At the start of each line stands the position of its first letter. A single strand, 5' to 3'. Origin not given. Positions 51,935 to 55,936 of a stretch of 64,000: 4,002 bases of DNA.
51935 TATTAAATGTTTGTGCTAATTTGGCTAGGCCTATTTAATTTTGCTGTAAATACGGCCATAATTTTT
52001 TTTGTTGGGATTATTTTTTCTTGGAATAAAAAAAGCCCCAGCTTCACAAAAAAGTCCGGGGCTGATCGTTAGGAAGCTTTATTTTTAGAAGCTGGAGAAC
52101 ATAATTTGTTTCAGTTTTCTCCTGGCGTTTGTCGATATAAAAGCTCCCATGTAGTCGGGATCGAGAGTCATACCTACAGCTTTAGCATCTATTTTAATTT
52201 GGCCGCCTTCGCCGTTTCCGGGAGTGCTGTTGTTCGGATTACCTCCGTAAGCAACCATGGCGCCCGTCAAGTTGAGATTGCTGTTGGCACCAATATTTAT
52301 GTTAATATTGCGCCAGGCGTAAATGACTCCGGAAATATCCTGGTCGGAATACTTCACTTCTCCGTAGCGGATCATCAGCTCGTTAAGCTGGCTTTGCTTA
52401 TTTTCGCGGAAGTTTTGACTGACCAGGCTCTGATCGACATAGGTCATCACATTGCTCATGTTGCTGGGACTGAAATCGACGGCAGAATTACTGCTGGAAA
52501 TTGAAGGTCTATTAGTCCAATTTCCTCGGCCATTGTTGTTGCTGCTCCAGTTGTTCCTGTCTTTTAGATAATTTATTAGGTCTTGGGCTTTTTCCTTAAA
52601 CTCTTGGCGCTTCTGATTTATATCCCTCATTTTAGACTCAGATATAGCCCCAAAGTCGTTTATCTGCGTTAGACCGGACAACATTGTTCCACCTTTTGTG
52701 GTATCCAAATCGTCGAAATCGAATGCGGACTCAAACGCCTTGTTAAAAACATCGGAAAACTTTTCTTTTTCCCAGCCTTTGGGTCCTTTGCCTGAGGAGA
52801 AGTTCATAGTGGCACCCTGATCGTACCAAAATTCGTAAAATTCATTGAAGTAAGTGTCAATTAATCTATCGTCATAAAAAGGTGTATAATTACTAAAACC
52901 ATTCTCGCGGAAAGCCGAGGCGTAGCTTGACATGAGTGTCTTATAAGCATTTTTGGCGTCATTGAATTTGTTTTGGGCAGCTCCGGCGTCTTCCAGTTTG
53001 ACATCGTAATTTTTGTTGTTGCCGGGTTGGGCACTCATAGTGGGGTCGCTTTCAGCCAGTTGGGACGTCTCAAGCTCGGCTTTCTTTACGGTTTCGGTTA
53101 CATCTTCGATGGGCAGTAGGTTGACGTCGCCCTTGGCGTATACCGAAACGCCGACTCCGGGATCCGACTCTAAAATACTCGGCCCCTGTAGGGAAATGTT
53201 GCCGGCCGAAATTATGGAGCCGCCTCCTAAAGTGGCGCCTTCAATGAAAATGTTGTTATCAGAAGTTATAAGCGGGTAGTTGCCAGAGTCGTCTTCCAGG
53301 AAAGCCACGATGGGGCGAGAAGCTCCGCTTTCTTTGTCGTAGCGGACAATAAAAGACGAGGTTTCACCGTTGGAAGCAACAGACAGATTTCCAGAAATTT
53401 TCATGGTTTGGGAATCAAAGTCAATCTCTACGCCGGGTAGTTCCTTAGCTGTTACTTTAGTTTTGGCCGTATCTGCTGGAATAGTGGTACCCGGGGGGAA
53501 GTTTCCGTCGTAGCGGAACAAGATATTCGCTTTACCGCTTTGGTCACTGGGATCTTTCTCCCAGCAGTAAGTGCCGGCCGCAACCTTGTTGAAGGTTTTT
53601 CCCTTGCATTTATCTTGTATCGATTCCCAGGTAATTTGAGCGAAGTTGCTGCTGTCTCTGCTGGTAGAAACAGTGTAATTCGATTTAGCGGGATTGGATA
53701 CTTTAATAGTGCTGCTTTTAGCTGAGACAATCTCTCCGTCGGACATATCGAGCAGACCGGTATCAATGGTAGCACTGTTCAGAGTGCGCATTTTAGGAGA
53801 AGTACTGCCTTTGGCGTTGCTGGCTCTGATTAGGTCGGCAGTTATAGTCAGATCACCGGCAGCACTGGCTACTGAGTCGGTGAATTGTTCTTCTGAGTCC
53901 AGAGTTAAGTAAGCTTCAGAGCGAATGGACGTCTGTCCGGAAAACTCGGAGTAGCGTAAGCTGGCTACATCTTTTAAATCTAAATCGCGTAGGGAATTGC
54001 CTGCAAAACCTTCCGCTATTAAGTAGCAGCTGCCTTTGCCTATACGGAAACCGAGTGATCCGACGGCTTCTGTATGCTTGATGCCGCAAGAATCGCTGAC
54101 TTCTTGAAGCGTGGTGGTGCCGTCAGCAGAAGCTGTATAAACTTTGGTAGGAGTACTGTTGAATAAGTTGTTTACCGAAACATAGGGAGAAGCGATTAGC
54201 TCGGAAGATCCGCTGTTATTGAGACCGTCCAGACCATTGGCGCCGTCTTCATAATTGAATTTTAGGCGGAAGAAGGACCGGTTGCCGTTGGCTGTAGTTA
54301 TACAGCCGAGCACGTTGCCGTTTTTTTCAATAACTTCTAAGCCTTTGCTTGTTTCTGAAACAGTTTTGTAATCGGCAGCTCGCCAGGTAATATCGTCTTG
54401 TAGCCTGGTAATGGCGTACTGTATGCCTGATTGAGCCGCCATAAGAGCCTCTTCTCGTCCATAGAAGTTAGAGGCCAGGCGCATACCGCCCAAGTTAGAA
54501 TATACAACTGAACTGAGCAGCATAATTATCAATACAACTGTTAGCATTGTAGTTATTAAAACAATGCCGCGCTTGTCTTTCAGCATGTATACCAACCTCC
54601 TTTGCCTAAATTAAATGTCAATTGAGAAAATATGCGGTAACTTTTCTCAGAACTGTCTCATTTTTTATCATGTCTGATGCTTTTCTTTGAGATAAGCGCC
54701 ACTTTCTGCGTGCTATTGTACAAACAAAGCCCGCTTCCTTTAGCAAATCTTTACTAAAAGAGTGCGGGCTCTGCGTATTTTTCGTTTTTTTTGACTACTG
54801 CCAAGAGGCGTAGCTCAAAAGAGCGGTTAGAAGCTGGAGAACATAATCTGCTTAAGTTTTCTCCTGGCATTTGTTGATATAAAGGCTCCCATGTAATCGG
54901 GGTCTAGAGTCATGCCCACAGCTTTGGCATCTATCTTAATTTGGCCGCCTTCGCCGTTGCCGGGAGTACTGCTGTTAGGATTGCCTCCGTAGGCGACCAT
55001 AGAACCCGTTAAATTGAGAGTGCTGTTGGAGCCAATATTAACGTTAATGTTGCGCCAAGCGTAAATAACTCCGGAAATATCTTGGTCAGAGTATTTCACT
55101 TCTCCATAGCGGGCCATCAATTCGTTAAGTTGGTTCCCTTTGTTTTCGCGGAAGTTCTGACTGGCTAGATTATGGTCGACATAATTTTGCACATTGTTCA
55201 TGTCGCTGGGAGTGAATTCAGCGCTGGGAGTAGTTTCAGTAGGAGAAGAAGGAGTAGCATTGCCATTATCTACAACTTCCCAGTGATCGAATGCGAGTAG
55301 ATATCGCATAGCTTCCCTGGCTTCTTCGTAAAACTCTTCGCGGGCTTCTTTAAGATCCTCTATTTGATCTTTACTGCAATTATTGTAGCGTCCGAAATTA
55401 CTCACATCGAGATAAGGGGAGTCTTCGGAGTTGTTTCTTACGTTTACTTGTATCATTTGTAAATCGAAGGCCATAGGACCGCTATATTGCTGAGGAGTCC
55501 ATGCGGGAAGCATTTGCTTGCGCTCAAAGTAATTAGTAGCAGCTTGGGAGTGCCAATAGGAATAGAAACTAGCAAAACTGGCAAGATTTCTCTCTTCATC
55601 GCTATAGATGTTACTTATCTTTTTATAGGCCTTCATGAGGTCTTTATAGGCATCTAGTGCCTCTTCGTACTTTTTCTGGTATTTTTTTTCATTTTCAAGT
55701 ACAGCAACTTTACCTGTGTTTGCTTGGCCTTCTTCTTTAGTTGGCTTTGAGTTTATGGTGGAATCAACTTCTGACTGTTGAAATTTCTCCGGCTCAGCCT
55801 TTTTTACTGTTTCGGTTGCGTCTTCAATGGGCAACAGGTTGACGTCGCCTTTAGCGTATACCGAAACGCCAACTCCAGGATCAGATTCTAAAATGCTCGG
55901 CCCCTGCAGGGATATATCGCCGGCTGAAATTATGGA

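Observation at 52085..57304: Paralogs 3 and 4: flanks about 85-90% identical, internal ~570-590 nt cassette almost unalignable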

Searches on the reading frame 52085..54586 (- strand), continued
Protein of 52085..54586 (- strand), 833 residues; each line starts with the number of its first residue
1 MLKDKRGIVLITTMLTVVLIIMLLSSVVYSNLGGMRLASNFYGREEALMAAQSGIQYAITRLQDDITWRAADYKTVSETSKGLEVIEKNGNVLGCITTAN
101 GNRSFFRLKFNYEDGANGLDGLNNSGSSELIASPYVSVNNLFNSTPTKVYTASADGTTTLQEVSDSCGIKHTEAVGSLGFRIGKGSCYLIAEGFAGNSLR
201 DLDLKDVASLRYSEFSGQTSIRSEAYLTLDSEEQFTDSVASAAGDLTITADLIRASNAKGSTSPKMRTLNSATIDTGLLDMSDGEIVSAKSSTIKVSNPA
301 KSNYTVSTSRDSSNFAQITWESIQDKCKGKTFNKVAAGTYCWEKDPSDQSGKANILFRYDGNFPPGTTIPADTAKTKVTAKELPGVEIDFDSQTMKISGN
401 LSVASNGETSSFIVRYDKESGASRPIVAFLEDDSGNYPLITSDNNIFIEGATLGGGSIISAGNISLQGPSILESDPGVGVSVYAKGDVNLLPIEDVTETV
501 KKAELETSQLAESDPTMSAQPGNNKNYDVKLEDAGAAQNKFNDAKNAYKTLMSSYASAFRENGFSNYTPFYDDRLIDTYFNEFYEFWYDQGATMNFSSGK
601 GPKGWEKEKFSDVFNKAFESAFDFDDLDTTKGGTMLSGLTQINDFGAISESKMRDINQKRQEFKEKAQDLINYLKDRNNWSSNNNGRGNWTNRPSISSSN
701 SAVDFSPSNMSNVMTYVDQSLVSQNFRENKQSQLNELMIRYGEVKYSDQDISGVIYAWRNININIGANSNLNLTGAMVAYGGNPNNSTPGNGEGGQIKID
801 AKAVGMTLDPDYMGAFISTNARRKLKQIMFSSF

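Call 83: find_encoding_contigs(protein=P0133, flank=10000, max_places=2)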
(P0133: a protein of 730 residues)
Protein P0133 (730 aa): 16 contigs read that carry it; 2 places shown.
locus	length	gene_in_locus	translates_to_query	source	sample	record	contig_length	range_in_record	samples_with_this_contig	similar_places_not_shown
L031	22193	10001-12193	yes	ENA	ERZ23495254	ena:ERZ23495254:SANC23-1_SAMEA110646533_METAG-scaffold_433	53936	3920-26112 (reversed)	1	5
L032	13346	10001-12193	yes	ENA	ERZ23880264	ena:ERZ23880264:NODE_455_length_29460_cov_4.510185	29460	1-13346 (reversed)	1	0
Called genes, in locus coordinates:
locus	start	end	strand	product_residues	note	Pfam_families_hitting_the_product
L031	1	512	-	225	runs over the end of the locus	PF02585:PIG-L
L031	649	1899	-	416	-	PF04187:Cofac_haem_bdg (weak)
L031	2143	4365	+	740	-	PF00082:Peptidase_S8, PF00041:fn3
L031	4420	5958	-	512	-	-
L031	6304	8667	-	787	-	PF13517:FG-GAP_3 (faint), PF01839:FG-GAP (faint)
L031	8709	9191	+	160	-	-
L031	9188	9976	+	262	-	PF07963:N_methyl (weak)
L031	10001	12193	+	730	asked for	-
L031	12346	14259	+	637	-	-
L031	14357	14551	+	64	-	-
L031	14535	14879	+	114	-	-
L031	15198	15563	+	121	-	PF07238:PilZ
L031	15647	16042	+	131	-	-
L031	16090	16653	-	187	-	-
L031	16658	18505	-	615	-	-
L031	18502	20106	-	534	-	-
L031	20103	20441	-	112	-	PF19921:bpX5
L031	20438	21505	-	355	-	PF20030:bpMoxR, PF07728:AAA_5, PF17868:AAA_lid_8 (weak)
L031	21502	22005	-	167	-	-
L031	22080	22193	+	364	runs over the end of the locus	-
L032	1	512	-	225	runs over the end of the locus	PF02585:PIG-L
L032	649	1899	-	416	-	PF04187:Cofac_haem_bdg (weak)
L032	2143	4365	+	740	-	PF00082:Peptidase_S8, PF00041:fn3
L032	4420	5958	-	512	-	-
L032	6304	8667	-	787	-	PF13517:FG-GAP_3 (faint), PF01839:FG-GAP (faint)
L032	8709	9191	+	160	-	-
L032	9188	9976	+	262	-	PF07963:N_methyl (weak)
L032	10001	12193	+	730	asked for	-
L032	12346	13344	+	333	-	?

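Call 84: find_encoding_contigs(protein=P0101, flank=10000, max_places=2)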
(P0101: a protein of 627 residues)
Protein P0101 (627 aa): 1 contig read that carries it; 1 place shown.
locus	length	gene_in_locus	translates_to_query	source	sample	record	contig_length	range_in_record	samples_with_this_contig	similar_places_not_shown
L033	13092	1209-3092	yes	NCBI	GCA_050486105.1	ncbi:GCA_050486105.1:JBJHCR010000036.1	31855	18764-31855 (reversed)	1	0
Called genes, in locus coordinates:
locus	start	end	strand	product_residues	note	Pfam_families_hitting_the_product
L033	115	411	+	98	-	-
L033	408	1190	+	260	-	-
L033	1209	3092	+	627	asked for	-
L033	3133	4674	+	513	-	PF05090:HTTM, PF22777:VKGC_lumenal_dom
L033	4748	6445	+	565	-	PF01019:G_glu_transpept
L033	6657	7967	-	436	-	PF10923:BrxC_BrxD, PF13401:AAA_22 (faint)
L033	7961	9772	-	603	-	-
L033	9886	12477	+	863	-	PF00488:MutS_V, PF20297:MSSS, PF01713:Smr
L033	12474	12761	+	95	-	-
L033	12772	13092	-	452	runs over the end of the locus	PF05167:DUF711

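Call 90: find_encoding_contigs(protein=P0125, flank=6000, max_places=1)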
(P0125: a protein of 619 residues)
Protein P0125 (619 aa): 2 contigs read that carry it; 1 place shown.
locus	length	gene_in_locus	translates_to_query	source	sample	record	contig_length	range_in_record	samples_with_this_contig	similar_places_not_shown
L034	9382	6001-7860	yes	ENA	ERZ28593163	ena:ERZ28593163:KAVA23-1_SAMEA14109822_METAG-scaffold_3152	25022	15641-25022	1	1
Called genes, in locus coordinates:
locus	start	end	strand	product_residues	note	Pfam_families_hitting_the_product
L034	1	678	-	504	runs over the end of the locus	PF00501:AMP-binding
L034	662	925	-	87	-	-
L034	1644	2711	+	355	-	PF00195:Chal_sti_synt_N, PF08392:FAE1_CUT1_RppA, PF02797:Chal_sti_synt_C, PF08541:ACP_syn_III_C (weak)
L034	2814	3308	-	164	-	PF13442:Cytochrome_CBB3, PF00034:Cytochrom_C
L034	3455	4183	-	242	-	PF01988:VIT1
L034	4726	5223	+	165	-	-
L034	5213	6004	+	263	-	-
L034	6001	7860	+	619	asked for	-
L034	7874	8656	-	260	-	-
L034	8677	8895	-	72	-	-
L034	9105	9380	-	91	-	?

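Call 91: find_encoding_contigs(protein=P0094, flank=8000, max_places=1)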
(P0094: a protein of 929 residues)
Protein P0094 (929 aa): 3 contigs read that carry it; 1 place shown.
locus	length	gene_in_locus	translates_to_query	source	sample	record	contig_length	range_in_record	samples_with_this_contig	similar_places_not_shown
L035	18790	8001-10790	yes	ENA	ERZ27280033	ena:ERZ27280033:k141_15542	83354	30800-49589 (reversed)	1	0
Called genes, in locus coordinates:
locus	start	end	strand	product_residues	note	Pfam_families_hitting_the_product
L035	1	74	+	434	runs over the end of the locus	PF02347:GDC-P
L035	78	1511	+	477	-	PF02347:GDC-P, PF00155:Aminotran_1_2 (weak), PF00266:Aminotran_5, PF21478:GcvP2_C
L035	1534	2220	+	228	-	PF21948:LplA-B_cat, PF03099:BPL_LplA_LipB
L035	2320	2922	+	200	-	PF00625:Guanylate_kin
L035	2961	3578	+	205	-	PF19789:DUF6273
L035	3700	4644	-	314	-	PF00535:Glycos_transf_2, PF10111:Glyco_tranf_2_2 (faint), PF13641:Glyco_tranf_2_3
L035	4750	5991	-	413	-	PF01702:TGT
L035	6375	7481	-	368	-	PF00266:Aminotran_5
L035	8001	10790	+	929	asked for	-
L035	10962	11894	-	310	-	PF00294:PfkB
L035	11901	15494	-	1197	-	PF00069:Pkinase, PF07714:PK_Tyr_Ser-Thr, PF13620:CarboxypepD_reg (faint), PF08308:PEGA (faint)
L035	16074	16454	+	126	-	-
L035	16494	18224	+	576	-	PF00654:Voltage_CLC, PF00571:CBS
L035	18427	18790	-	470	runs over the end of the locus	PF02878:PGM_PMM_I, PF02879:PGM_PMM_II, PF02880:PGM_PMM_III, PF00408:PGM_PMM_IV (weak)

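Call 95: search_protein_families(library=ncbifam, proteins=[L031:8709-9191:+, L031:9188-9976:+, L033:408-1190:+, L034:4726-5223:+, L034:5213-6004:+, P0133, P0101, P0125], max_evalue=0.1)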
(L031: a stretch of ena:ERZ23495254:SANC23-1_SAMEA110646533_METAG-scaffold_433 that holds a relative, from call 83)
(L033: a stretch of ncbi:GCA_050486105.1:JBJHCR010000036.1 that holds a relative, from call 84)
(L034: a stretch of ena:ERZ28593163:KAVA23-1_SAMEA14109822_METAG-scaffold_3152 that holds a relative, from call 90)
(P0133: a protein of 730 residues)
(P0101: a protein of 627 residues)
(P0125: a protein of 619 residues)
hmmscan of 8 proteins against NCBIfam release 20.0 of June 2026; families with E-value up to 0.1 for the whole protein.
L031:8709-9191:+ (160 aa): 6 families
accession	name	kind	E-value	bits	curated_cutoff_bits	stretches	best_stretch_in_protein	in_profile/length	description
TIGR02523.1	type_IV_pilV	equivalog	1.3e-06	28.9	52.2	1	5-70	1-66/139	type IV pilus modification protein PilV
TIGR01707.1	gspI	equivalog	6.9e-05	23.3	44.35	1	7-68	1-62/101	type II secretion system minor pseudopilin GspI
NF047828.1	T3SSXpsI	equivalog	0.0044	17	150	0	5-137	1-116/132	type II secretion system protein XpsI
NF041013.1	T4P_ComGE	equivalog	0.0096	16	49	1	7-40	5-38/83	competence type IV pilus minor pilin ComGE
TIGR02532.1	IV_pilin_GFxxxE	domain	0.022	14.6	16.3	1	5-26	1-22/24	prepilin-type N-terminal cleavage/methylation domain-containing protein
TIGR02598.1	TIGR02598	subfamily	0.03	14.5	51.4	0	7-130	1-121/151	Verru_Chthon cassette protein B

L031:9188-9976:+ (262 aa): 5 families
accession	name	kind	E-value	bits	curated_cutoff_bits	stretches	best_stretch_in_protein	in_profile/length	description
TIGR02532.1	IV_pilin_GFxxxE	domain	3.7e-06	26.6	16.3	1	4-25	2-23/24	prepilin-type N-terminal cleavage/methylation domain-containing protein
NF041013.1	T4P_ComGE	equivalog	0.026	14.6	49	1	4-25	4-25/83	competence type IV pilus minor pilin ComGE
NF007848.0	PRK10557.1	equivalog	0.054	12.8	120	1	2-24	9-31/192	prepilin peptidase-dependent protein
TIGR01707.1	gspI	equivalog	0.07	13.6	44.35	0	5-48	1-44/101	type II secretion system minor pseudopilin GspI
TIGR02599.1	TIGR02599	subfamily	0.088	12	256.5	0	5-56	1-52/361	Verru_Chthon cassette protein C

L033:408-1190:+ (260 aa): 0 families

L034:4726-5223:+ (165 aa): 2 families
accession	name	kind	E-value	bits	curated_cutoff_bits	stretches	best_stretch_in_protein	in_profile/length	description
NF041013.1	T4P_ComGE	equivalog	2.1e-06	27.7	49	1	13-65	4-57/83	competence type IV pilus minor pilin ComGE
TIGR02598.1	TIGR02598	subfamily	0.00058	20.1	51.4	1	14-134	1-121/151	Verru_Chthon cassette protein B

L034:5213-6004:+ (263 aa): 5 families
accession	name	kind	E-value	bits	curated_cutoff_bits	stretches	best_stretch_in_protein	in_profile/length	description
TIGR01708.2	typeII_sec_gspH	equivalog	0.00021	21.3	80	1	15-55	3-40/169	type II secretion system minor pseudopilin GspH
TIGR02599.1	TIGR02599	subfamily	0.00034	20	256.5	1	15-117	1-101/361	Verru_Chthon cassette protein C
NF041013.1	T4P_ComGE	equivalog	0.00095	19.2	49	1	14-71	4-61/83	competence type IV pilus minor pilin ComGE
TIGR01710.1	typeII_sec_gspG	equivalog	0.0049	16.9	88.85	1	14-69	1-55/134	type II secretion system major pseudopilin GspG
TIGR02532.1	IV_pilin_GFxxxE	domain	0.01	15.7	16.3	1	14-35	2-23/24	prepilin-type N-terminal cleavage/methylation domain-containing protein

P0133 (730 aa): 0 families

P0101 (627 aa): 1 family
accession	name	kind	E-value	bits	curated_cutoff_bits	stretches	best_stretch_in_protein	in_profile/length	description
NF037980.1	T2SS_GspK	equivalog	0.037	13.6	130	1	4-72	1-68/307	type II secretion system minor pseudopilin GspK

P0125 (619 aa): 0 families

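Call 96: search_protein_families(library=pfam, proteins=[L031:8709-9191:+, L031:9188-9976:+, L033:408-1190:+, L034:4726-5223:+, L034:5213-6004:+, P0133, P0101, P0125], max_evalue=0.1)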
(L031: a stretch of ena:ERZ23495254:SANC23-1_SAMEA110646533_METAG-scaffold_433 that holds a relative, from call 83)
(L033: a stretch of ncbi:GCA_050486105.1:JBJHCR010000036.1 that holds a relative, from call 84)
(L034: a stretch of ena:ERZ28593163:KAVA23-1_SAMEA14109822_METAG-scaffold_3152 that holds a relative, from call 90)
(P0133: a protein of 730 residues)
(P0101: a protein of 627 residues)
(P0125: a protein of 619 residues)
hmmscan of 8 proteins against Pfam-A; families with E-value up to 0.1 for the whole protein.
L031:8709-9191:+ (160 aa): 1 family
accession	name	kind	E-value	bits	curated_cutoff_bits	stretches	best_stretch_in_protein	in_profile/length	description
PF07963.17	N_methyl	-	0.0002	21.2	21.2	1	3-27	2-26/27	Prokaryotic N-terminal methylation motif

L031:9188-9976:+ (262 aa): 1 family
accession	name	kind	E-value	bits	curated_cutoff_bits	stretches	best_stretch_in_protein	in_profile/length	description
PF07963.17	N_methyl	-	2.4e-06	27.3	21.2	1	3-25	4-26/27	Prokaryotic N-terminal methylation motif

L033:408-1190:+ (260 aa): 1 family
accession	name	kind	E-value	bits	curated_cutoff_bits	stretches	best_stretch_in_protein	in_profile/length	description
PF07963.17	N_methyl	-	0.025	14.6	21.2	1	3-28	2-27/27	Prokaryotic N-terminal methylation motif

L034:4726-5223:+ (165 aa): 1 family
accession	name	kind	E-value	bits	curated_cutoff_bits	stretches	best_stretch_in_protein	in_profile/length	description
PF07963.17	N_methyl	-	0.074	13.1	21.2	0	12-34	4-26/27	Prokaryotic N-terminal methylation motif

L034:5213-6004:+ (263 aa): 1 family
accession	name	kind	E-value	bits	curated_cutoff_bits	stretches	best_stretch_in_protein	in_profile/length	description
PF07963.17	N_methyl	-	0.0036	17.3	21.2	1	14-36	5-27/27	Prokaryotic N-terminal methylation motif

P0133 (730 aa): 1 family
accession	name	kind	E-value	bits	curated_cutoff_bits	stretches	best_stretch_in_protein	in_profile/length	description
PF03961.19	FapA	-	0.07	13.2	31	1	565-596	48-80/272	Flagellar Assembly Protein A beta solenoid domain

P0101 (627 aa): 1 family
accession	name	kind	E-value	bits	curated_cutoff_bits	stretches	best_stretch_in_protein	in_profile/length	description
PF14262.12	Cthe_2159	-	0.062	13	25.8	0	444-491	83-130/262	Carbohydrate-binding domain-containing protein Cthe_2159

P0125 (619 aa): 1 family
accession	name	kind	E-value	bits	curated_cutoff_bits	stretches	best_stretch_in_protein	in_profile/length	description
PF14341.11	PilX_N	-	0.011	16.1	25.5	1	4-53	1-50/51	PilX N-terminal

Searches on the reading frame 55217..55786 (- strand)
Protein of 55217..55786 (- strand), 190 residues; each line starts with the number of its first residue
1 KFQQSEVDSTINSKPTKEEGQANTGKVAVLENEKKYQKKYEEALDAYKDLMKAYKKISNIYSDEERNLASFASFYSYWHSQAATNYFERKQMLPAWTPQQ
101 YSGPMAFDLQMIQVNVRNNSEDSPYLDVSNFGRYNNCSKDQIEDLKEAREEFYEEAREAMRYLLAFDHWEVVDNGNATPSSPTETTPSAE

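Call 73: find_homologous_proteins(query=window:55217-55786:-, max_evalue=0.001)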
Query window:55217-55786:-: 354 candidates shared short words with the query, none scored E <= 0.001.
